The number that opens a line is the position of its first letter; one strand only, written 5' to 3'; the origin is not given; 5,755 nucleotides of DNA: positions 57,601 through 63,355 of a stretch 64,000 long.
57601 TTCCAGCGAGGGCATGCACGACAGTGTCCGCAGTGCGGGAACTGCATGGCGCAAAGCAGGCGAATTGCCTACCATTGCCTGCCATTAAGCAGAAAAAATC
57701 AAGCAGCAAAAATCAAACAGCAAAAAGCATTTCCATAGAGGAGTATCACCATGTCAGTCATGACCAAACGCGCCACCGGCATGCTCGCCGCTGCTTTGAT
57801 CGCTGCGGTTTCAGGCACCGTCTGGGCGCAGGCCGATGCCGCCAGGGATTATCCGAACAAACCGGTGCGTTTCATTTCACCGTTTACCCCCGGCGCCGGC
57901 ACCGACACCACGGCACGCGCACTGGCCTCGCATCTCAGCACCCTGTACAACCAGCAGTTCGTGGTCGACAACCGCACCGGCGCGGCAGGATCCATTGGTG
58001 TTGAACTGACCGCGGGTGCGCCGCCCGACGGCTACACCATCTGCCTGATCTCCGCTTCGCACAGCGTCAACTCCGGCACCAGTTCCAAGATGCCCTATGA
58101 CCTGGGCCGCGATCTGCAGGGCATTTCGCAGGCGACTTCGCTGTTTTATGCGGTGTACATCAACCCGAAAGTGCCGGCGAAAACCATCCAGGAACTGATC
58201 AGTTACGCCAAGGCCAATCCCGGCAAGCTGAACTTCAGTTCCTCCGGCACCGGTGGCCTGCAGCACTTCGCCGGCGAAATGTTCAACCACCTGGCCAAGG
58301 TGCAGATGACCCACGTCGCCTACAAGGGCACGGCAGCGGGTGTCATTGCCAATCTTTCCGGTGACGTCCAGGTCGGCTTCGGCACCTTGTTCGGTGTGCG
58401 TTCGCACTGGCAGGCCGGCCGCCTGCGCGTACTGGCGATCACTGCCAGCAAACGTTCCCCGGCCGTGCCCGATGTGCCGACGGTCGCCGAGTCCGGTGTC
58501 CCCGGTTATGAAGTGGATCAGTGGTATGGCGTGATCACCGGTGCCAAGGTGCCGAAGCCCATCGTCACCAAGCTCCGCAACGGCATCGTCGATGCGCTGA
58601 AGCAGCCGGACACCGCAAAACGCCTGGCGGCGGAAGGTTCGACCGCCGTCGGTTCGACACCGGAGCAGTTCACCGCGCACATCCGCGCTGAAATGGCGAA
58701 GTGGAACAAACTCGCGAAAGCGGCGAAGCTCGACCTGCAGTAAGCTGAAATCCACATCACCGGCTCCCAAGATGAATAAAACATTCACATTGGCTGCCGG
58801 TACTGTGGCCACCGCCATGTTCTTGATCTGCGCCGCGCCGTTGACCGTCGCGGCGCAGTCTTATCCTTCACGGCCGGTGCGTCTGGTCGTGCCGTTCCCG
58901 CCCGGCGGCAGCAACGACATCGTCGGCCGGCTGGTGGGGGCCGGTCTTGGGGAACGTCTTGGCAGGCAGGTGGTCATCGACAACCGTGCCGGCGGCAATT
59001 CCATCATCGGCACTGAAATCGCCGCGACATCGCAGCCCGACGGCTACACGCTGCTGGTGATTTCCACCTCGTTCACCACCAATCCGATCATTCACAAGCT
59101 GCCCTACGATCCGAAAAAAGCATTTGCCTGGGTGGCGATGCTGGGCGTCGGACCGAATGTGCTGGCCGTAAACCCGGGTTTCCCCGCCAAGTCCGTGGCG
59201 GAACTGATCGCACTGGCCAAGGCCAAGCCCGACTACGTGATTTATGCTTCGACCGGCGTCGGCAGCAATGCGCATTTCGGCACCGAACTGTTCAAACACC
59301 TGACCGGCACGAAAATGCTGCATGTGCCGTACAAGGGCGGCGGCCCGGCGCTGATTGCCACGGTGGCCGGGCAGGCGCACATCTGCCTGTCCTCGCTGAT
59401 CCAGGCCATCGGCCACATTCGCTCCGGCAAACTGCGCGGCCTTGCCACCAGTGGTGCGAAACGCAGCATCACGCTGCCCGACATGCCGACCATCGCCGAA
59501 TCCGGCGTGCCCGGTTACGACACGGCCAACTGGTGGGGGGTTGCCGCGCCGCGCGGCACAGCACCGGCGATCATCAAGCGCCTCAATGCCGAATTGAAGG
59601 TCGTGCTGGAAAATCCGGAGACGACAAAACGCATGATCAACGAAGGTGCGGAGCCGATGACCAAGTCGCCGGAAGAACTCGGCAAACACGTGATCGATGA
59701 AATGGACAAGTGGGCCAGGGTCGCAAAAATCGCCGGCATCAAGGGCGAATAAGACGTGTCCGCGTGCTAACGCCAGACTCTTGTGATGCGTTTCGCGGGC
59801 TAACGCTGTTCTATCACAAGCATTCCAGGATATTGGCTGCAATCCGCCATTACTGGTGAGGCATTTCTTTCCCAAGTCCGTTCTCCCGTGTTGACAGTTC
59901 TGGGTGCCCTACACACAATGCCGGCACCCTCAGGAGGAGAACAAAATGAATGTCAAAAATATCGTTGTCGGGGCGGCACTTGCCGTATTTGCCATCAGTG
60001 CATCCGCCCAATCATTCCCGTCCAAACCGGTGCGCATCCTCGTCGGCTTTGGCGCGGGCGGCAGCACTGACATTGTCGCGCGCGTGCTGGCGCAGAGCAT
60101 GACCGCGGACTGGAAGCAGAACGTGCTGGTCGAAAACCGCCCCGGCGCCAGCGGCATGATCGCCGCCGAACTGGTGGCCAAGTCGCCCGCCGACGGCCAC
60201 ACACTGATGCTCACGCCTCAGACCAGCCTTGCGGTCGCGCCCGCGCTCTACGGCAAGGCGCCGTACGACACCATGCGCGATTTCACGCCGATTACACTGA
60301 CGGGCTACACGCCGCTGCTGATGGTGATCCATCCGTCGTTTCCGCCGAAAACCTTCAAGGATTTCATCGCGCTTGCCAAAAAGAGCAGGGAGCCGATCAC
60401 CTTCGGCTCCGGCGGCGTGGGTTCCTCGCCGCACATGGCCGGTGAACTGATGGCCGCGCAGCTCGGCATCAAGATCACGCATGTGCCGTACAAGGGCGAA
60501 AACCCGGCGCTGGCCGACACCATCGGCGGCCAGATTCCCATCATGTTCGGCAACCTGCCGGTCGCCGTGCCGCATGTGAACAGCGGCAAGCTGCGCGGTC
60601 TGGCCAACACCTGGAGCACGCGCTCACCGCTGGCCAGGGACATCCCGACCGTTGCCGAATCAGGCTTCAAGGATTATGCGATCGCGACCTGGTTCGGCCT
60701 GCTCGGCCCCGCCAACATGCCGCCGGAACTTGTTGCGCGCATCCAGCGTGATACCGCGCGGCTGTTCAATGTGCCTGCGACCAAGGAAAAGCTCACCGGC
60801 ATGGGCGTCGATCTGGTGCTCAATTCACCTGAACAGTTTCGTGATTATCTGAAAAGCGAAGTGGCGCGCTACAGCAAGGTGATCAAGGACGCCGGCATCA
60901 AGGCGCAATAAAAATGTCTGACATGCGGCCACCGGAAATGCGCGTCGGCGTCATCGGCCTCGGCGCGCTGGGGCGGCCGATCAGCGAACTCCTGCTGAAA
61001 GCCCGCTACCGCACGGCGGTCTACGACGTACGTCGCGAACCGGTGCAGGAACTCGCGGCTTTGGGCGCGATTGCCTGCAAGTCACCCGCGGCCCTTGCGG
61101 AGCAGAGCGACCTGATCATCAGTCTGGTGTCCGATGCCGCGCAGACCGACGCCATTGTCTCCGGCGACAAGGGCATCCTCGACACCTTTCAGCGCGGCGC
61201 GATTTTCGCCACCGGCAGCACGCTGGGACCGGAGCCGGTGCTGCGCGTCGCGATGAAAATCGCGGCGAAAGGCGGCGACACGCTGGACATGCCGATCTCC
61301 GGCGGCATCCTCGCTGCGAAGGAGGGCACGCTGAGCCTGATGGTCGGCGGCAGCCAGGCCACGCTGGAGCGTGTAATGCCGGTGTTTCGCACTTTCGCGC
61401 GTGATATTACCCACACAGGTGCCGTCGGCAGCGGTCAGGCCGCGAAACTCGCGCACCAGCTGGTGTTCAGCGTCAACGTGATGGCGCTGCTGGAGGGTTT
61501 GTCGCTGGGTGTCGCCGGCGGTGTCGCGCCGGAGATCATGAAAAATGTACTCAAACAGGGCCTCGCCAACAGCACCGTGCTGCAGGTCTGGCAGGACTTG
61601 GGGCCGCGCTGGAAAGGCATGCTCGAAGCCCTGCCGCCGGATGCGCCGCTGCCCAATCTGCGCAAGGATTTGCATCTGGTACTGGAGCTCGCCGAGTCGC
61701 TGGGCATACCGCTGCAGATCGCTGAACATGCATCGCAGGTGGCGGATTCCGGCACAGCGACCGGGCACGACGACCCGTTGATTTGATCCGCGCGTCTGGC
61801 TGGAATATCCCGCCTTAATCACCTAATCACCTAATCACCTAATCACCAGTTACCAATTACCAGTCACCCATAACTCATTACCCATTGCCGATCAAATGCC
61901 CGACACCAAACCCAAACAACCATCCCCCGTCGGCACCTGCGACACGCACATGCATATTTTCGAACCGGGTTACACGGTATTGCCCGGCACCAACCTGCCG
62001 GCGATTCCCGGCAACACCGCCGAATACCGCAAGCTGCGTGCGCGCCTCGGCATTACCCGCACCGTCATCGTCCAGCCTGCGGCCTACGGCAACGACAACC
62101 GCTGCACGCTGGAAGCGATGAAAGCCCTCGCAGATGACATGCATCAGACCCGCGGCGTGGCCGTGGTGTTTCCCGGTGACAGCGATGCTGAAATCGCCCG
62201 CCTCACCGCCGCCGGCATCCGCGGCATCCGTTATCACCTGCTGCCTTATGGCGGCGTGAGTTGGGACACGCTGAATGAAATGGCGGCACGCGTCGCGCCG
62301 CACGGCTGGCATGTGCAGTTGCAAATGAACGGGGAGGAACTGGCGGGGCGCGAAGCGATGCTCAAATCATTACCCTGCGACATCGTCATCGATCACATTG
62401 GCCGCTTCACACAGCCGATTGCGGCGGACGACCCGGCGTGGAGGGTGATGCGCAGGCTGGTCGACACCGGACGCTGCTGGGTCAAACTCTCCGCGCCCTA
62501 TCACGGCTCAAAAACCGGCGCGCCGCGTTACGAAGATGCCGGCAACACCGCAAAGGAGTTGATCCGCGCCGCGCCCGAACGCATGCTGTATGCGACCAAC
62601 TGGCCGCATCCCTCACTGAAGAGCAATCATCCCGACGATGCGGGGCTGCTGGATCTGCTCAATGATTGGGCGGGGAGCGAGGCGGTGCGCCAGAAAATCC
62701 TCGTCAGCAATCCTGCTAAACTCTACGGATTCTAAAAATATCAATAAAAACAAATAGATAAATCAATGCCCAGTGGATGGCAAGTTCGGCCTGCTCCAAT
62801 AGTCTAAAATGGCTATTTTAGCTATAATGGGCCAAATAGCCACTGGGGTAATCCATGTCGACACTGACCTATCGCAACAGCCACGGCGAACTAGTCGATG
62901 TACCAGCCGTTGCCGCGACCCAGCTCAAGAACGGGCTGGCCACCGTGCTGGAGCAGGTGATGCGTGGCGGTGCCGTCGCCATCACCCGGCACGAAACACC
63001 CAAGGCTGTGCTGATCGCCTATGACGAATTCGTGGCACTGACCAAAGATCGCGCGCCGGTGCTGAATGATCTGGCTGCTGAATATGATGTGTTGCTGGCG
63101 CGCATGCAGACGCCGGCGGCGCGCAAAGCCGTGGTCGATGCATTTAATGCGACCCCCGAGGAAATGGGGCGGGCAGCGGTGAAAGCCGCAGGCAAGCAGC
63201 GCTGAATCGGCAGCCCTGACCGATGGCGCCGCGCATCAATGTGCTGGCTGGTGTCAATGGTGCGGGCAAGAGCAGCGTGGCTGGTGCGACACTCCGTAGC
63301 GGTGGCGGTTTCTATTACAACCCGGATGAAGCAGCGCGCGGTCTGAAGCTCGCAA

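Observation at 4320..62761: Recurrent AT-rich box of about 20 bp, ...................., with at least 11 copies in a 64% GC window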

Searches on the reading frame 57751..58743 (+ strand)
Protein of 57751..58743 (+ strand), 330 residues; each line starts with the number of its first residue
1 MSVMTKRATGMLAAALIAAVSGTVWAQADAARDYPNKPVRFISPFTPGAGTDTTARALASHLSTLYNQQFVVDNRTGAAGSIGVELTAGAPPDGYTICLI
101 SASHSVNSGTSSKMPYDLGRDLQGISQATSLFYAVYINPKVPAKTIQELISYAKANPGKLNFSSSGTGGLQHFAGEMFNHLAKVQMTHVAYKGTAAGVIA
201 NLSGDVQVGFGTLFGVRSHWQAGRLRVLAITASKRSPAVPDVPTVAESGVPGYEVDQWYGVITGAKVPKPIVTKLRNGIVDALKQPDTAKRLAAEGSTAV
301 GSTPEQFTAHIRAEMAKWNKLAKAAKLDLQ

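Call 21: search_protein_families(library=pfam, proteins=[window:57751-58743:+])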
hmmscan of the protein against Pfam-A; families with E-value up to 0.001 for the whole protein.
window:57751-58743:+ (330 aa): 1 family
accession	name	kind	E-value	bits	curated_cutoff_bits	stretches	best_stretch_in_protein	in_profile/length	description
PF03401.19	TctC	-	1.1e-57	196.1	27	1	55-325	2-272/274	Tripartite tricarboxylate transporter family receptor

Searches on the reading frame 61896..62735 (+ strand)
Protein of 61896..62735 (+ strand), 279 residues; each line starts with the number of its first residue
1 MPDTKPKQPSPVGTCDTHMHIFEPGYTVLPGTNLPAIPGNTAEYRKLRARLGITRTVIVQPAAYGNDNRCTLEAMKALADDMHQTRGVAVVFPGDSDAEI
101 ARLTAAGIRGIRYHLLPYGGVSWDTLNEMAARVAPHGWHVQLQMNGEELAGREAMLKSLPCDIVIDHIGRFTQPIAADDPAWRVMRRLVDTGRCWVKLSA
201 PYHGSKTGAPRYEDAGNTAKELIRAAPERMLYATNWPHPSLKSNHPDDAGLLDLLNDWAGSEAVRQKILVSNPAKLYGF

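Call 22: search_protein_families(library=pfam, proteins=[window:61896-62735:+])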
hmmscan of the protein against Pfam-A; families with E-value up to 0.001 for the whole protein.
window:61896-62735:+ (279 aa): 1 family
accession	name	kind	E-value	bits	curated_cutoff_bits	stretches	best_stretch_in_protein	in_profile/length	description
PF04909.20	Amidohydro_2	-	3.1e-44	152.3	26.4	1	15-279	1-289/289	Amidohydrolase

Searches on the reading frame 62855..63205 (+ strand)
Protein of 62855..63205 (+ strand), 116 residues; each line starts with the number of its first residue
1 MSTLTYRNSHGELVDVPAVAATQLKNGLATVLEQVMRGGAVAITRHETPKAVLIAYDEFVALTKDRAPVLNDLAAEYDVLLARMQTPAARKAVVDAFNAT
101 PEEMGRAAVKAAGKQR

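Call 21: search_protein_families(library=pfam, proteins=[window:62855-63205:+])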
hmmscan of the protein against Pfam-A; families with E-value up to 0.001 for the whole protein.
window:62855-63205:+ (116 aa): 1 family
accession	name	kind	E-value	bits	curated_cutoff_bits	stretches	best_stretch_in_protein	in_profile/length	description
PF02604.26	PhdYeFM_antitox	-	2.8e-10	40.2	29.8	1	20-74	5-59/74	Antitoxin Phd_YefM, type II toxin-antitoxin system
